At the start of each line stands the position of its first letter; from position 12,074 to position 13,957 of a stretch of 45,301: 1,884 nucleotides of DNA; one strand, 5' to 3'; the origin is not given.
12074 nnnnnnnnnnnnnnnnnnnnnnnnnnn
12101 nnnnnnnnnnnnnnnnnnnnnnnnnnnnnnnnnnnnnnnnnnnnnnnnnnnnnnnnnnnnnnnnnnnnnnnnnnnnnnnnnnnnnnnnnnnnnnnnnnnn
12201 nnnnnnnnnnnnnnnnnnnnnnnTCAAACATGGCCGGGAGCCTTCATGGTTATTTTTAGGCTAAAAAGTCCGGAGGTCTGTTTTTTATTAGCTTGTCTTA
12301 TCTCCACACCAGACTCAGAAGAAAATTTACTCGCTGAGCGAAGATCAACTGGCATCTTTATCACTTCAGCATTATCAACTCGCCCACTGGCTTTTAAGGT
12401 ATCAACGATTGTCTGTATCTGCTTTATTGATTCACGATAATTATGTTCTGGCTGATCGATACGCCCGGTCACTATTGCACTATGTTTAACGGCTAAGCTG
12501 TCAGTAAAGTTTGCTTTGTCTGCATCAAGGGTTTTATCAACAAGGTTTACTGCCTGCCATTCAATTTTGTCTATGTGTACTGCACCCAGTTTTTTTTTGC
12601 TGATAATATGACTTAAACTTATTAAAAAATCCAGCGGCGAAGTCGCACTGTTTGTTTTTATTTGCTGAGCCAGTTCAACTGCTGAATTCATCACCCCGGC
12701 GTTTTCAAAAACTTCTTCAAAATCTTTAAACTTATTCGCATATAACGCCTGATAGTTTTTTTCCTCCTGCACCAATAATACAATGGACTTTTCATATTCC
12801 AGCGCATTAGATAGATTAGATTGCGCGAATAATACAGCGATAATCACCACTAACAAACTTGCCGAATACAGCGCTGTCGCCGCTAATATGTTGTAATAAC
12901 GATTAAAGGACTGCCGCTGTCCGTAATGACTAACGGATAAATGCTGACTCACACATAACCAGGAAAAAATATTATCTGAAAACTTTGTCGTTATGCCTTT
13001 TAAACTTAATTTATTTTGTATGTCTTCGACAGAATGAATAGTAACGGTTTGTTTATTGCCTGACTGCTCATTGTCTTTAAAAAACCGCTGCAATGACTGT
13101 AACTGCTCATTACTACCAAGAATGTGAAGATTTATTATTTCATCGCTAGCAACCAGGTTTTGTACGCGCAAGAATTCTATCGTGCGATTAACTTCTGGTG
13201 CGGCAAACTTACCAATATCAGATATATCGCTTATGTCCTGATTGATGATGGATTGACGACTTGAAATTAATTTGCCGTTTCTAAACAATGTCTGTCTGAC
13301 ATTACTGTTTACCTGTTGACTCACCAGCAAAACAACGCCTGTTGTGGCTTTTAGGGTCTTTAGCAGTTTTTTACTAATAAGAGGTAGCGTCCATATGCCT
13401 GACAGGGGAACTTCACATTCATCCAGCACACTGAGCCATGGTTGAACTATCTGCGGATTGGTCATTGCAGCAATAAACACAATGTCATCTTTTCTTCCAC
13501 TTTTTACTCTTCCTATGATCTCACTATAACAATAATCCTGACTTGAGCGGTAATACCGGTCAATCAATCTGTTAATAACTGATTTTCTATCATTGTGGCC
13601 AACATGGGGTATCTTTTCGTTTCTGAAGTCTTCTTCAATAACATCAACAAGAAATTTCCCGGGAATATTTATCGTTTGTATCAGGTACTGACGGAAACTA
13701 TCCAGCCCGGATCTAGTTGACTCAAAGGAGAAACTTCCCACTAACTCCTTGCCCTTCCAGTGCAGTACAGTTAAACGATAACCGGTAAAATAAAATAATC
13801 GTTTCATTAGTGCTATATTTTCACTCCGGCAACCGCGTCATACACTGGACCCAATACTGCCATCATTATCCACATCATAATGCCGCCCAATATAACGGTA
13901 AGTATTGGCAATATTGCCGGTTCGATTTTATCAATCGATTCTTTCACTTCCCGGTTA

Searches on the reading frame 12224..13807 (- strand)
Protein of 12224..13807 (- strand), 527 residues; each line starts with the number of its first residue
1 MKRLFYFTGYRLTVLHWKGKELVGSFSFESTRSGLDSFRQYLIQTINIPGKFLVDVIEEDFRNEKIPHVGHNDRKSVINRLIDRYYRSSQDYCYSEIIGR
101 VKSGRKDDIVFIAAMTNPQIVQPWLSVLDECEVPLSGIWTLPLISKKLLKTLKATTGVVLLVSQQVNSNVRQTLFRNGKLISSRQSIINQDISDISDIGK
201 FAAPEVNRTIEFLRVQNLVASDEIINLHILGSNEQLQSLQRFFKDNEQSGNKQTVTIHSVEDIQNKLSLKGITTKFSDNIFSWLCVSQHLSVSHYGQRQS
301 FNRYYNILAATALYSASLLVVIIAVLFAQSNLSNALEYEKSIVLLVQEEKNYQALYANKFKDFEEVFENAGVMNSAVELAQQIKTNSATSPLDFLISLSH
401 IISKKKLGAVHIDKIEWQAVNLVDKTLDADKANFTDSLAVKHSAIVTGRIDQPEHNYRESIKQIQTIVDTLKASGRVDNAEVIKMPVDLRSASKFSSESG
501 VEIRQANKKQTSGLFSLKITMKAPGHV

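Call 3: search_protein_families(library=pfam, proteins=[window:12224-13807:-], max_evalue=0.01)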
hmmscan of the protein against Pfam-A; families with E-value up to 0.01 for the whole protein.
window:12224-13807:- (527 aa): 0 families

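Call 4: search_protein_families(library=ncbifam, proteins=[window:12224-13807:-], max_evalue=0.01)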
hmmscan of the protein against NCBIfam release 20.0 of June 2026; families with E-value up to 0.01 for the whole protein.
window:12224-13807:- (527 aa): 0 families

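Call 8: find_related_loci(query=window:12224-13807:-, collection=genome_contigs, flank=10000)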
Query window:12224-13807:- (527 aa) in genome_contigs; peptide patterns used: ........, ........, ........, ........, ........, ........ (x = any residue, [..] = any of these).
127 stretches matched a pattern; 16 encode a relative of the query (tblastn E <= 1e-3); 15 distinct loci.
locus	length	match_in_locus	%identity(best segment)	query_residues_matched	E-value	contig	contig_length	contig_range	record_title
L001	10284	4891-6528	83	1-527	0e+0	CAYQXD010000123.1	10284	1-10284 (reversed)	MAG TPA_asm: uncultured Thiotrichaceae bacterium isolate SRP215229_co1_115 genome assembly, contig: NODE_4426_length_102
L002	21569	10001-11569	79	1-527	0e+0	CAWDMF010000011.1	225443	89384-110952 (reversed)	MAG: uncultured Gammaproteobacteria bacterium isolate MFD03551.bin.2.90 genome assembly, contig: contig_13007, whole gen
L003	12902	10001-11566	69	1-527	0e+0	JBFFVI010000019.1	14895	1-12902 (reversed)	MAG: Gammaproteobacteria bacterium isolate Mix_mud23.2022.09.5 k141_763736_length_14895_cov_13.2637, whole genome shotgu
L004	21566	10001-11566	69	1-527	0e+0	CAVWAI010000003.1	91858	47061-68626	MAG: uncultured Gammaproteobacteria bacterium isolate MFD03551.bin.2.48 genome assembly, contig: contig_104539, whole ge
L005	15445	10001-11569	68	1-527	0e+0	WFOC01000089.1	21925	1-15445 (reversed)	MAG: Gammaproteobacteria bacterium isolate S012_134 k151_365402, whole genome shotgun sequence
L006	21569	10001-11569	68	1-527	0e+0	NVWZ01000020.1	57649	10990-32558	MAG: Thiotrichaceae bacterium isolate NORP24 Contig_source1383C_1310, whole genome shotgun sequence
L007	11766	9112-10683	68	1-527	0e+0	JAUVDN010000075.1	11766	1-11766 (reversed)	MAG: Gammaproteobacteria bacterium isolate CSMAG_298 CSMAG_298_k141_4115444_length_11766_cov_32.0171, whole genome shotg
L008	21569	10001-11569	67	1-527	0e+0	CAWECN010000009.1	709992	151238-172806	MAG: uncultured Gammaproteobacteria bacterium isolate MFD03551.bin.1.144 genome assembly, contig: contig_29528, whole ge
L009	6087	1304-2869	64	1-526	0e+0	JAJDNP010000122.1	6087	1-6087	MAG: Gammaproteobacteria bacterium isolate ALSabin.113 k141_4463606, whole genome shotgun sequence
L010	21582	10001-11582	71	1-527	0e+0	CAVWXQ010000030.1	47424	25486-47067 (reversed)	MAG: uncultured Gammaproteobacteria bacterium isolate MFD03551.bin.2.30 genome assembly, contig: contig_35360, whole gen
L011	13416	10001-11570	67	1-527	0e+0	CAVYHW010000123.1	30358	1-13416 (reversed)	MAG: uncultured Gammaproteobacteria bacterium isolate MFD03551.bin.2.72 genome assembly, contig: contig_99964, whole gen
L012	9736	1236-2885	82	1-527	0e+0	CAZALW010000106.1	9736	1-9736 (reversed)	MAG TPA_asm: uncultured Thiotrichaceae bacterium isolate SRP215229_co1_200 genome assembly, contig: NODE_4791_length_973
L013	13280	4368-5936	61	1-524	0e+0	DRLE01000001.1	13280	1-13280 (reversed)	MAG TPA_asm: Gammaproteobacteria bacterium isolate HyVt-457 HyVt-457_k145_1005120, whole genome shotgun sequence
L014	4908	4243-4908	83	1-222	4e-125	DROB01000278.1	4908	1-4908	MAG TPA_asm: Gammaproteobacteria bacterium isolate HyVt-525 HyVt-525_k145_501822, whole genome shotgun sequence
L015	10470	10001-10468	76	1-156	1e-81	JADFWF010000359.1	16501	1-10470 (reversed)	MAG: Proteobacteria bacterium isolate C4.bin.17 k83_2676083, whole genome shotgun sequence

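Call 13: search_solved_structures(query=window:12224-13807:-, max_evalue=1)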
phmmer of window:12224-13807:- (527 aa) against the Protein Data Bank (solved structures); distinct sequences matched with E-value up to 1: 1.
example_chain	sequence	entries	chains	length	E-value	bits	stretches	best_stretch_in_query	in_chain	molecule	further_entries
4v8p_BR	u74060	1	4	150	0.27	13.2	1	418-503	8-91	RPL23A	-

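Call 16: find_homologous_proteins(query=window:12224-13807:-, max_evalue=0.001)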
Query window:12224-13807:- (527 aa): 328 proteins with E <= 0.001 among 8000 candidates; the best 120 are listed.
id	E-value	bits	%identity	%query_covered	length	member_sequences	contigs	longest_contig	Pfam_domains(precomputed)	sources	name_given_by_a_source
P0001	0.0e+0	1133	98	100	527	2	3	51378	-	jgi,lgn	jgi:hypothetical protein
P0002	6.3e-286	967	83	100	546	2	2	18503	-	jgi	-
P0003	1.2e-280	949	82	100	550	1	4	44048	-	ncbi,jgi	-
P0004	2.6e-270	915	79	100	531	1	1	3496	-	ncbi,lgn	-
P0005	2.9e-265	899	78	100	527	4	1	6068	-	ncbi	-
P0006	3.3e-262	888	78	100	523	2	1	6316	-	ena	-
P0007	5.7e-262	888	78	100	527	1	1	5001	-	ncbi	ncbi:MAG: hypothetical protein ACNYZG_04835 [Gammaproteobacteria bacterium]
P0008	3.7e-261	885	77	100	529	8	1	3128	-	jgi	-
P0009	4.3e-261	885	77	100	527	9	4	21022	-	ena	-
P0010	8.5e-261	884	76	100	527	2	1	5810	-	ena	-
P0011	1.0e-258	877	75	100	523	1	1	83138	-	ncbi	-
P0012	1.0e-258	877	77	100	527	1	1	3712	-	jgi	-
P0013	1.5e-258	876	77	100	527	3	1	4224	-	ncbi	-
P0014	1.6e-258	876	77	100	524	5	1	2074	-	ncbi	-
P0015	3.7e-258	875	77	100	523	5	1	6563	-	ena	-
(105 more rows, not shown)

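Call 34: predict_structure(alignment_id=A1)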
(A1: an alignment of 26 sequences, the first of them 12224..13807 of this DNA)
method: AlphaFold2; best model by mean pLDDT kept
length: 527 residues; sequences in the alignment: 26
mean_pLDDT: 58.9   pTM: 0.52
mean pLDDT of the five models: 58.9, 53.7, 53.4, 53.2, 52.2
residues with pLDDT >= 90: 61; 70-90: 144; 50-70: 97; < 50: 225
segments of 3 or more residues with pLDDT < 50: 57-117, 247-249, 295-303, 305-396, 413-417, 419-440, 488-511, 524-527
pLDDT, mean of each block of 10 residues (from residue 1): 81 90 88 85 86 60 30 34 29 24 26 40 80 78 81 86 78 77 64 76 83 67 88 91 66 86 92 83 82 45 47 39 33 35 40 36 31 29 32 49 53 49 42 38 59 58 75 72 57 31 32 61 44
secondary structure, 60 per line:
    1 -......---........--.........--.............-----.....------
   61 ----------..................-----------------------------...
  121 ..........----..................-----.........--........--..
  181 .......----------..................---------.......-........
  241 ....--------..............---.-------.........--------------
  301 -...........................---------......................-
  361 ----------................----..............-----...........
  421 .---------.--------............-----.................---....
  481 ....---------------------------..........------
elements in order: E2-7 E11-18 E21-29 H32-44 E50-54 H71-88 H118-130 E135-140 H141-152 E158-166 E169-176 E179-187 H198-215 E225-231 H233-244 E253-259 H260-266 H278-286 H302-328 H338-359 H371-386 H391-404 E410-421 E440-451 H457-473 E477-484 E512-521

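Call 36: search_protein_representatives(protein=window:12224-13807:-)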
Query: 527 residues. Proteins with E-value up to 0.001 (for the whole library): 1453; up to 1e-10: 1013; up to 1e-30: 274. The best 150 are listed.
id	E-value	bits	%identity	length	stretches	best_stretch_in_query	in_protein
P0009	1.4e-261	884.7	78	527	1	1-527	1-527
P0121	8.6e-146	502.9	47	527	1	1-523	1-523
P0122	1.2e-137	476.0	47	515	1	23-527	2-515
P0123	1.0e-136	472.9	65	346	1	139-488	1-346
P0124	9.3e-107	374.2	56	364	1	199-526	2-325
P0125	1.4e-97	343.9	36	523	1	1-522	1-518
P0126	1.2e-94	334.2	34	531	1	1-522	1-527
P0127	2.9e-92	326.4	34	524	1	2-522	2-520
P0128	1.3e-90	321.0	34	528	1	1-522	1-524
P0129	1.0e-88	314.6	33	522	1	1-526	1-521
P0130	3.1e-85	303.2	42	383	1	153-524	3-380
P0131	2.6e-84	300.2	54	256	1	1-249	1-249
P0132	7.8e-81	288.7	33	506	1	14-508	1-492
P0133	2.9e-77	276.9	33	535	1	1-496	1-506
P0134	4.4e-76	273.0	31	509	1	22-523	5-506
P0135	1.0e-74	268.5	31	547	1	1-520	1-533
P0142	3.0e-67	243.9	29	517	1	1-508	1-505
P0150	8.1e-64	232.6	32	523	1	1-520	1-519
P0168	1.1e-53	199.1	26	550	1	1-506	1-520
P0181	1.4e-50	188.9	26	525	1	1-521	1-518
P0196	2.6e-47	178.1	25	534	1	1-521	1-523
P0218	2.2e-43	165.2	24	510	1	16-501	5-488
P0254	1.7e-39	152.4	22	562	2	1-421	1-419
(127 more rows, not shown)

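Call 38: fold_search(model_id=the predicted structure, library=pdb)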
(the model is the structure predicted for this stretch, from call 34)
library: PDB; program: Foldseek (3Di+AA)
matches with E <= 10: 1069; with E <= 0.001: 75
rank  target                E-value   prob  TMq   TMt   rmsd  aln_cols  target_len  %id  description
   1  2ych_A                6.7e-07  1.00  0.32  0.45   9.7       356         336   12  PilM-PilN type IV pilus biogenesis complex (released 2011-05-11)
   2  5eoy_A                1.0e-06  1.00  0.28  0.39  11.5       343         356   10  Pseudomonas aeruginosa SeMet-PilM bound to ADP (released 2016-04-27)
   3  5eoy_B                1.3e-06  1.00  0.28  0.39  11.1       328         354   11  Pseudomonas aeruginosa SeMet-PilM bound to ADP (released 2016-04-27)
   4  5eox_B                2.2e-06  1.00  0.27  0.37  11.6       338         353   10  Pseudomonas aeruginosa PilM bound to ADP (released 2016-04-27)
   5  5eou_B                2.5e-06  1.00  0.28  0.39  10.9       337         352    9  Pseudomonas aeruginosa PilM:PilN1-12 bound to ATP (released 2016-04-27)
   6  8gty                  3.5e-06  1.00  0.24  0.26  11.0       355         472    8  Crystal structure of exopolyphosphatase (PPX) from Zymomonas mobilis in complex with magnesium ions (released 2023-09-13)
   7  3wt0_D                4.2e-06  1.00  0.28  0.37  13.9       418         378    8  Crystal Structure Analysis of Cell Division Protein (released 2015-04-29)
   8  3hrg                  5.2e-06  1.00  0.30  0.57   8.8       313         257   10  Crystal structure of Bacteroides thetaiotaomicron BT_3980, protein with actin-like ATPase fold and unknown function (NP_ (released 2009-06-23)
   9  3jc8_Ma               5.2e-06  1.00  0.27  0.38  10.8       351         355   10  Architectural model of the type IVa pilus machine in a piliated state (released 2016-03-16)
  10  2j4r_A                5.2e-06  1.00  0.20  0.31   7.6       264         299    9  Structural Study of the Aquifex aeolicus PPX-GPPA enzyme (released 2007-10-16)
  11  1t6d_B                5.9e-06  1.00  0.21  0.32   7.2       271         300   12  MIRAS phasing of the Aquifex aeolicus Ppx/GppA phosphatase: crystal structure of the type II variant (released 2004-08-03)
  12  1t6c                  7.0e-06  1.00  0.20  0.31   7.8       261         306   10  Structural characterization of the Ppx/GppA protein family: crystal structure of the Aquifex aeolicus family member (released 2004-08-03)
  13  5eq6_A                8.7e-06  1.00  0.28  0.38  11.3       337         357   10  Pseudomonas aeruginosa PilM bound to AMP-PNP (released 2016-04-27)
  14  5eox_A                1.1e-05  1.00  0.27  0.38  11.3       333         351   11  Pseudomonas aeruginosa PilM bound to ADP (released 2016-04-27)
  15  5eq6_B                1.8e-05  1.00  0.27  0.38  11.4       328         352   10  Pseudomonas aeruginosa PilM bound to AMP-PNP (released 2016-04-27)
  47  1w97                  1.9e-04  1.00  0.24  0.48   9.7       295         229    9  cyto-EpsL: the cytoplasmic domain of EpsL, an inner membrane component of the type II secretion system of Vibrio cholera (released 2004-11-30)
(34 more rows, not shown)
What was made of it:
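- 12224..13807 (-): 527-aa bitopic protein: PilM-like actin-fold cytoplasmic domain, TM 307-325, periplasmic alpha/beta domain (GspL/MshI-like architecture). Top Foldseek hits are PilM 2ych/5eoy (E about 1e-6) and EpsL 1w97 (calls 34, 38).
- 527-aa protein: PilM-like fold (calls 34, 38). The PilM-N fusion architecture equals GspL, and EpsL is among the fold hits (call 38).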

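Call 39: search_protein_families(library=pfam, alignment_id=A2, max_evalue=0.1)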
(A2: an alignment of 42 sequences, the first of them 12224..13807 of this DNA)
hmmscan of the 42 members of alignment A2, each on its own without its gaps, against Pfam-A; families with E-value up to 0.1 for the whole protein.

A. member 1, window:12224-13807:- (527 aa): 0 families

B. families by the number of members that match (of 42 scanned): 18 families
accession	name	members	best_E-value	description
PF13545.12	HTH_Crp_2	1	0.0044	Crp-like helix-turn-helix domain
PF13577.12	SnoaL_4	1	0.0045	SnoaL-like domain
PF06320.18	GCN5L1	1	0.017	GCN5-like protein 1 (GCN5L1)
PF00764.25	Arginosuc_synth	1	0.018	Arginosuccinate synthase N-terminal HUP domain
PF14296.11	O-ag_pol_Wzy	1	0.023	O-antigen polysaccharide polymerase Wzy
PF01481.21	Arteri_nucleo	1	0.027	Arterivirus nucleocapsid protein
PF20265.3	LARA_dom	1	0.039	ATPase, RavA, LARA domain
PF02224.24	Cytidylate_kin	1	0.043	Cytidylate kinase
PF19349.4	DUF5927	1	0.043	Family of unknown function (DUF5927)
PF07093.16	SGT1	1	0.068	SGT1 protein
PF01741.23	MscL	1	0.08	Large-conductance mechanosensitive channel, MscL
PF25424.1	PH_35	1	0.081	Fungal deubiquitinating enzyme PH domain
PF23966.1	DUF7294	1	0.083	Domain of unknown function (DUF7294)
PF09716.15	ETRAMP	1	0.084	Malarial early transcribed membrane protein (ETRAMP)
PF24780.1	WD40_MABP1-WDR62_1st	1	0.085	MABP1/WDR62 first WD40 domain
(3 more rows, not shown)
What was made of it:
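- Tried and rejected: Pfam scan of 42 diverse members of the 527-aa family: nothing (call 39).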

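Call 40: search_solved_structures(query=A2, max_evalue=1)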
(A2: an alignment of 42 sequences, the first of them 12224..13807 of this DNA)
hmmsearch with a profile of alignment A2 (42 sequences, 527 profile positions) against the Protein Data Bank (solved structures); distinct sequences matched with E-value up to 1: 5.
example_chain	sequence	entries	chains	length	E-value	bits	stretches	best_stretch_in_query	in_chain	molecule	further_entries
1kyo_F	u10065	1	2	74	0.038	15.8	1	230-293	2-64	UBIQUINOL-CYTOCHROME C REDUCTASE COMPLEX 17 KD PROTEIN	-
6ymx_Q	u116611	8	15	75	0.048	15.4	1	231-293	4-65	Cytochrome b-c1 complex subunit 6, mitochondrial | QCR6 isoform 1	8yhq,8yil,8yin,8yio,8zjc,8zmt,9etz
1ezv_H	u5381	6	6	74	0.048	15.4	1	231-293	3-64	UBIQUINOL-CYTOCHROME C REDUCTASE COMPLEX 17 KD PROTEIN | Ubiquinol-cytochrome C reductase complex 17 kDa protein | Cytochrome b-c1 complex subunit 6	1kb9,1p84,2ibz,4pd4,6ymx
3cx5_F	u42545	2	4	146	0.35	12.6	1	231-293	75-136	Cytochrome b-c1 complex subunit 6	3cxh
6giq_F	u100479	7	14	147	0.35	12.6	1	231-293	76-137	QCR6 isoform 1 | Cytochrome b-c1 complex subunit 6 | CYTOCHROME B-C1 COMPLEX SUBUNIT 6; SYNONYM: COMPLEX III SUBUNIT 6,COMPLEX III SUBUNIT VI,C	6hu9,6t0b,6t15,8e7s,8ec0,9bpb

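Call 41: find_homologous_proteins(query=A2, max_evalue=0.00001)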
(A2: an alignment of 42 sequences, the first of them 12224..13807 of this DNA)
Query A2 (42 sequences) (527 aa, profile of the alignment): 324 proteins with E <= 0.00001 among 8000 candidates; the best 120 are listed.
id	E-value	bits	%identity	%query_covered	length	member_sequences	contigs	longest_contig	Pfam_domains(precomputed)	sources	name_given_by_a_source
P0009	6.5e-186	637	77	100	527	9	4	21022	-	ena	-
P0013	1.2e-184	633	77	100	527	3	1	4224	-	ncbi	-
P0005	2.0e-184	632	78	100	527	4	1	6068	-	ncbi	-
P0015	5.4e-184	631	77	100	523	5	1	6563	-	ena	-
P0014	5.4e-184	631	77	100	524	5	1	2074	-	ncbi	-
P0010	1.1e-183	630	76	100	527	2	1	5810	-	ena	-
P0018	3.7e-183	628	76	100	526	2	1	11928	-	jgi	jgi:hypothetical protein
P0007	4.0e-183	628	78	100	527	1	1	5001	-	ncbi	ncbi:MAG: hypothetical protein ACNYZG_04835 [Gammaproteobacteria bacterium]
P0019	2.0e-182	626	76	100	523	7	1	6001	-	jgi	jgi:hypothetical protein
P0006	2.1e-182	626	78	100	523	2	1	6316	-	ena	-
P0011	7.0e-182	624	75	100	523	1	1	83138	-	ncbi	-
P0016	1.0e-181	623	75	100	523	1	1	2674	-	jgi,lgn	-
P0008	1.4e-181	623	77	100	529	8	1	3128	-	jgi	-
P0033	1.8e-181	622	70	100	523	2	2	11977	-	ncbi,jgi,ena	-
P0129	2.0e-181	622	32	100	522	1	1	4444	-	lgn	-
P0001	3.7e-179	615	98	100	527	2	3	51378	-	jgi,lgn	jgi:hypothetical protein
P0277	8.3e-176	604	53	99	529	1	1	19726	-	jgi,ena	-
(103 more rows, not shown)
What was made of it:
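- Tried and rejected: Profile search of the word-indexed protein database: mostly re-found close relatives (call 41).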

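Call 45: find_encoding_contigs(protein=P0277, flank=10000, max_places=2)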
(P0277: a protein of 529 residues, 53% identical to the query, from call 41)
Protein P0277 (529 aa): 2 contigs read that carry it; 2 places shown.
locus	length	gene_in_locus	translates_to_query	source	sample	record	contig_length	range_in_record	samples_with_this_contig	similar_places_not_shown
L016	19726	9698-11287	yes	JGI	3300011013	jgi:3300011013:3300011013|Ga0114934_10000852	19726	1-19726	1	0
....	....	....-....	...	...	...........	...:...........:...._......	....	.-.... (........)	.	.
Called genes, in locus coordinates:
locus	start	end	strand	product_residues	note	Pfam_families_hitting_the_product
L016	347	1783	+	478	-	PF00072:Response_reg, PF00158:Sigma54_activat, PF14532:Sigma54_activ_2, PF07728:AAA_5 (weak), PF25601:AAA_lid_14, PF02954:HTH_8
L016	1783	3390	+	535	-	PF13191:AAA_16 (weak), PF13401:AAA_22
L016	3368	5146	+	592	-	PF07655:Secretin_N_2 (weak), PF00263:Secretin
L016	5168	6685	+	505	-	PF13176:TPR_7 (faint), PF13424:TPR_12 (faint), PF00515:TPR_1 (faint), PF07719:TPR_2 (faint), PF13174:TPR_6 (faint), PF13181:TPR_8 (faint), PF13432:TPR_16, PF14559:TPR_19 (weak), +2 more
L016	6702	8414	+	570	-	PF05157:MshEN, PF00437:T2SSE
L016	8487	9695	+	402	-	PF00482:T2SSF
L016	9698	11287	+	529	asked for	-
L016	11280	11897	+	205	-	-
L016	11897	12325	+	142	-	-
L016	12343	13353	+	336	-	-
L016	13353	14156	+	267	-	PF07963:N_methyl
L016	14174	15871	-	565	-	PF02518:HATPase_c (weak)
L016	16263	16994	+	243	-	PF12698:ABC2_membrane_3 (weak)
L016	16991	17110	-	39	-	-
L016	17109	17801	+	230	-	-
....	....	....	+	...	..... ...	-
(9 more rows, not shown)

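Call 46: find_encoding_contigs(protein=P0129, flank=10000, max_places=2)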
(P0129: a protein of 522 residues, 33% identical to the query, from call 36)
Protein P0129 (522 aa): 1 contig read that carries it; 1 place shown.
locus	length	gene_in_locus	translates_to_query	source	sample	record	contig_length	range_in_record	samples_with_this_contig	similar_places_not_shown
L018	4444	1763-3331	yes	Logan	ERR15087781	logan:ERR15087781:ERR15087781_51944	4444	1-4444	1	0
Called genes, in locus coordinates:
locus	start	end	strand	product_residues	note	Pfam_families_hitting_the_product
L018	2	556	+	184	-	?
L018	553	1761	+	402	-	PF28597:T2SSF_N (weak), PF00482:T2SSF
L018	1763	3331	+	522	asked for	-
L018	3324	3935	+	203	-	-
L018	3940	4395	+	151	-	-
